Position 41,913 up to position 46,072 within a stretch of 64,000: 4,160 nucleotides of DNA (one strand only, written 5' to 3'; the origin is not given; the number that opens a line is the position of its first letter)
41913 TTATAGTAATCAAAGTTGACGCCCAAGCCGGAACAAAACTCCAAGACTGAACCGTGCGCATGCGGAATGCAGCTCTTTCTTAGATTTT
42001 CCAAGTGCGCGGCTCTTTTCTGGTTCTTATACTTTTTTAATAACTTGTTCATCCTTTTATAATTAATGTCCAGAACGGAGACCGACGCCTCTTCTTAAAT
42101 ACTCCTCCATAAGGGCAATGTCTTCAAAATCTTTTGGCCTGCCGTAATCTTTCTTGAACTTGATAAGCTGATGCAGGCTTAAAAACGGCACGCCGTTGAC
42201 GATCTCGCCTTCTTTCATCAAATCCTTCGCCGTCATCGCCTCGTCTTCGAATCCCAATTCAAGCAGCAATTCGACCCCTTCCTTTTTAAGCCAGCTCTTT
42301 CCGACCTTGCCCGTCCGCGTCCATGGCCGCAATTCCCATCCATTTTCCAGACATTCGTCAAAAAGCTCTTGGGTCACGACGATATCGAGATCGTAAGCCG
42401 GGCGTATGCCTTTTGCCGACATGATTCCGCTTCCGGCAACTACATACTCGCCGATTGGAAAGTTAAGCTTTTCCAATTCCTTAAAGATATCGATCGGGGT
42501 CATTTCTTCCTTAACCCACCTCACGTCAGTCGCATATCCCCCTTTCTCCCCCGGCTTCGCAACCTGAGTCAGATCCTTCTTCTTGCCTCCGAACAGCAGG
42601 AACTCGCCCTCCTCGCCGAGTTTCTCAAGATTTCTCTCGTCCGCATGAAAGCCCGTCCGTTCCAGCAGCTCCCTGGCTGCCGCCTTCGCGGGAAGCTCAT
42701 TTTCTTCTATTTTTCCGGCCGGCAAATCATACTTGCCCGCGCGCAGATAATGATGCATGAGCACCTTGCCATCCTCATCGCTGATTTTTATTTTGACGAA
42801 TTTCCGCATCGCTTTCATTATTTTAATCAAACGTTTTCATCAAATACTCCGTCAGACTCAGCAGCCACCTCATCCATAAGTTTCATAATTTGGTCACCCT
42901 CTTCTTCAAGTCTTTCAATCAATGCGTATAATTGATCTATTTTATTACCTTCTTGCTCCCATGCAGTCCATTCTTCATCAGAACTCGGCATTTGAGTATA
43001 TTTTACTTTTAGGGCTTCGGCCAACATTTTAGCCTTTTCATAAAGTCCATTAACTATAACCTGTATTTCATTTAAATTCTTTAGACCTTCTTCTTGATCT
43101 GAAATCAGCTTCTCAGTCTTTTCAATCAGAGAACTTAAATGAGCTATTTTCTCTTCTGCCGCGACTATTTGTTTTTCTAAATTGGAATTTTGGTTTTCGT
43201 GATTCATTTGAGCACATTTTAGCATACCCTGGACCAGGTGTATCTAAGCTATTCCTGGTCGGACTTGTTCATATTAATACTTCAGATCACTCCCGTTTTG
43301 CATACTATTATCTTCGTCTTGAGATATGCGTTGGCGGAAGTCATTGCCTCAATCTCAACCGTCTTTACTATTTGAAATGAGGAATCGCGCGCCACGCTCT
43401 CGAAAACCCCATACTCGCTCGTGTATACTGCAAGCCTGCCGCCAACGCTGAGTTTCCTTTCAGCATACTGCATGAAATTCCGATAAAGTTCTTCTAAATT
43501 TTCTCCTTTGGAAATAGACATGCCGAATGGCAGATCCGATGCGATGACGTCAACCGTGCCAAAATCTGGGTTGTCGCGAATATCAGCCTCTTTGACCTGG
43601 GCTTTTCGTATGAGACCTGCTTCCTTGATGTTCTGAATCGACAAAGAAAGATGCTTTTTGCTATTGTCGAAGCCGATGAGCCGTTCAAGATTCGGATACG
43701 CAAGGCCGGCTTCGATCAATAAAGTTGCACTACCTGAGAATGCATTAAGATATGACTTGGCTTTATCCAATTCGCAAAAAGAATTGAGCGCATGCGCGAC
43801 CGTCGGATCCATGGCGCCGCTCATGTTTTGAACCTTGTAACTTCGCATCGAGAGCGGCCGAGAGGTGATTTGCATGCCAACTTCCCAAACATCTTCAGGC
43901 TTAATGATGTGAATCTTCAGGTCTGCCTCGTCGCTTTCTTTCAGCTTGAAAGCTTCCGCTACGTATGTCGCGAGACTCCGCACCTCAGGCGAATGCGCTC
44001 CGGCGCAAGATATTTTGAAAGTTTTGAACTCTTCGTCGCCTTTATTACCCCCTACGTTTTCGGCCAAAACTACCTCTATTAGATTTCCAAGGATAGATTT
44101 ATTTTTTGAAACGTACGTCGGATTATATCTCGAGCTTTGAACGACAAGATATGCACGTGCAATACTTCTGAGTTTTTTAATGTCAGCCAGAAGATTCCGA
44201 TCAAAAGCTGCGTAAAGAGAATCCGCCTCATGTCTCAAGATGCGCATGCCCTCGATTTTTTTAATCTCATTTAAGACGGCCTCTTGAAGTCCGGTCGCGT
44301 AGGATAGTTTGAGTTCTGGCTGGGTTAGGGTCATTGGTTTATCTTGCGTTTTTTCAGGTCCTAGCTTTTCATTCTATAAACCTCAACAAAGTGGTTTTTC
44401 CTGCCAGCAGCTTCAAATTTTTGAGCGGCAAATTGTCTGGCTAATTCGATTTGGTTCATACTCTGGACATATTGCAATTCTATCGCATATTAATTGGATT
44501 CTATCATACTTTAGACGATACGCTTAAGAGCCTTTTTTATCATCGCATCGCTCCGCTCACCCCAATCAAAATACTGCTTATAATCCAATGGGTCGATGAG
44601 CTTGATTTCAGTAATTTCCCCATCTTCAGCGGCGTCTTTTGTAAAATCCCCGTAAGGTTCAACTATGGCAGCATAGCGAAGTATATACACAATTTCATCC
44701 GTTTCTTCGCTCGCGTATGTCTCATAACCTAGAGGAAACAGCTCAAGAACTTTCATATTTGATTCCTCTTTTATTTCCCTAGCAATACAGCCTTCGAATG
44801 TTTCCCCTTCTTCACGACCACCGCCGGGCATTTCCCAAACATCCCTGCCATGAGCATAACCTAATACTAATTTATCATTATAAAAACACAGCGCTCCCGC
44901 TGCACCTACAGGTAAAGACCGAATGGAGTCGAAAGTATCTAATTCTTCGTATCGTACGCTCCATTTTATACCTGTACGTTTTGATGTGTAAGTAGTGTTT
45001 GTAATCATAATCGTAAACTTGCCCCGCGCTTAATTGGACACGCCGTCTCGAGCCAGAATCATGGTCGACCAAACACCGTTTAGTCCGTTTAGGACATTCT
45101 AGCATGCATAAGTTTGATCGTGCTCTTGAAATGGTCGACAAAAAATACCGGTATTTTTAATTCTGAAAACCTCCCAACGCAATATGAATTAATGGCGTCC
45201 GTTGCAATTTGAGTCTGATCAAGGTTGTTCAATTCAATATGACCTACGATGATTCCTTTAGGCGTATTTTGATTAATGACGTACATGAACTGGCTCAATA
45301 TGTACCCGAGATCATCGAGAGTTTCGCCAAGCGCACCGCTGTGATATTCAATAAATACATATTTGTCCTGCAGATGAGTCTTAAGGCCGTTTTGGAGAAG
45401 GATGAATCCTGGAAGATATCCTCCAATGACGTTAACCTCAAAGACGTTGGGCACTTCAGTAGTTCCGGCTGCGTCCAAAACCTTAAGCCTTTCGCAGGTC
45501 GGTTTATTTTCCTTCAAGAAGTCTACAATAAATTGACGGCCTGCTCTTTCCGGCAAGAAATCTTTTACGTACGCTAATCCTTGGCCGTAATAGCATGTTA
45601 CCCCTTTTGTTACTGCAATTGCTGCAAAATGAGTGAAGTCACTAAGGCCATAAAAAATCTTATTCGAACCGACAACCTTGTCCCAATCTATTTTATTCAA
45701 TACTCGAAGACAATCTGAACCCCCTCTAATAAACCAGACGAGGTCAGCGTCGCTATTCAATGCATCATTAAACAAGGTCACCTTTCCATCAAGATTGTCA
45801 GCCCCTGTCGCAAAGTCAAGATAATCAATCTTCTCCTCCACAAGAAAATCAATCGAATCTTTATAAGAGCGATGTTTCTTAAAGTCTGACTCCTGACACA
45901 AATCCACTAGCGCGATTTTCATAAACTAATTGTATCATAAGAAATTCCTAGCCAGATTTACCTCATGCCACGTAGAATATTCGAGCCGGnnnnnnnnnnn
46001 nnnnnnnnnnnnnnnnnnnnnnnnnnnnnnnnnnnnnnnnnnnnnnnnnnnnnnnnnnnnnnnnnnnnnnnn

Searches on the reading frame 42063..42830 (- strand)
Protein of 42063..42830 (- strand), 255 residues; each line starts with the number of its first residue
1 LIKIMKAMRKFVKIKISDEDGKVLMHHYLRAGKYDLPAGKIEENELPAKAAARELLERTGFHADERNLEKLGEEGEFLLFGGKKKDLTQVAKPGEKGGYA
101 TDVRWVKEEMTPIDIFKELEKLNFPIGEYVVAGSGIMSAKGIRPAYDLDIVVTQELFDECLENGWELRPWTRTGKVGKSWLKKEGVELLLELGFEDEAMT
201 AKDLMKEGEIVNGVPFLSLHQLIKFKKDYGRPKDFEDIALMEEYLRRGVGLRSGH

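Call 89: search_protein_families(library=pfam, max_evalue=0.0001, proteins=[window:42063-42830:-])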
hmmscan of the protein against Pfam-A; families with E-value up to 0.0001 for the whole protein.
window:42063-42830:- (255 aa): 1 family
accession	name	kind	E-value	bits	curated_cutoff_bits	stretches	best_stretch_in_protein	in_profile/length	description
PF00293.34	NUDIX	-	2.1e-09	37.9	21.1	1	16-85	10-80/134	NUDIX domain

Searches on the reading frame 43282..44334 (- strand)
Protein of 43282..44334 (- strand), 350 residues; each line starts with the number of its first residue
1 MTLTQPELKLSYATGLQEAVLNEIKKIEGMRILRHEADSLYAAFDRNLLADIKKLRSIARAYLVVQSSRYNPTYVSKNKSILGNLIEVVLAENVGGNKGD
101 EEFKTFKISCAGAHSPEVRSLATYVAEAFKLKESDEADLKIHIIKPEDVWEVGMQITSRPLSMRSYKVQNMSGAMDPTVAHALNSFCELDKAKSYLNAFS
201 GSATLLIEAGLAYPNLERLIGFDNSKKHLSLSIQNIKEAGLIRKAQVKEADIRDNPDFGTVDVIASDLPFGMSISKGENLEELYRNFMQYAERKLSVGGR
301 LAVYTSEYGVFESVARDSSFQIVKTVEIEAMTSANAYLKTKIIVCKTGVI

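Call 39: search_protein_families(library=pfam, max_evalue=0.00001, proteins=[window:43282-44334:-])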
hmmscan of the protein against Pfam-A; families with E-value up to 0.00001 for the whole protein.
window:43282-44334:- (350 aa): 2 families
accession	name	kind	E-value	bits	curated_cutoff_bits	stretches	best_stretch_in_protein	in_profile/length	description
PF01170.24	UPF0020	-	5.2e-28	98.5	22.3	1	164-327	1-188/197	RMKL-like, methyltransferase domain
PF13847.12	Methyltransf_31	-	2.9e-07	30.7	27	1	190-310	2-118/145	Methyltransferase domain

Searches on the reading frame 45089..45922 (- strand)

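Call 39: search_protein_families(library=pfam, max_evalue=0.00001, proteins=[window:45089-45922:-])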
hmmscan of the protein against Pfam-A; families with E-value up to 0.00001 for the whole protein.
window:45089-45922:- (277 aa): 1 family
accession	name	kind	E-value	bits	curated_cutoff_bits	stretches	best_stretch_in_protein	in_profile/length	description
PF02016.21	Peptidase_S66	-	5.7e-12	46.3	25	1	48-113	54-121/121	LD-carboxypeptidase N-terminal domain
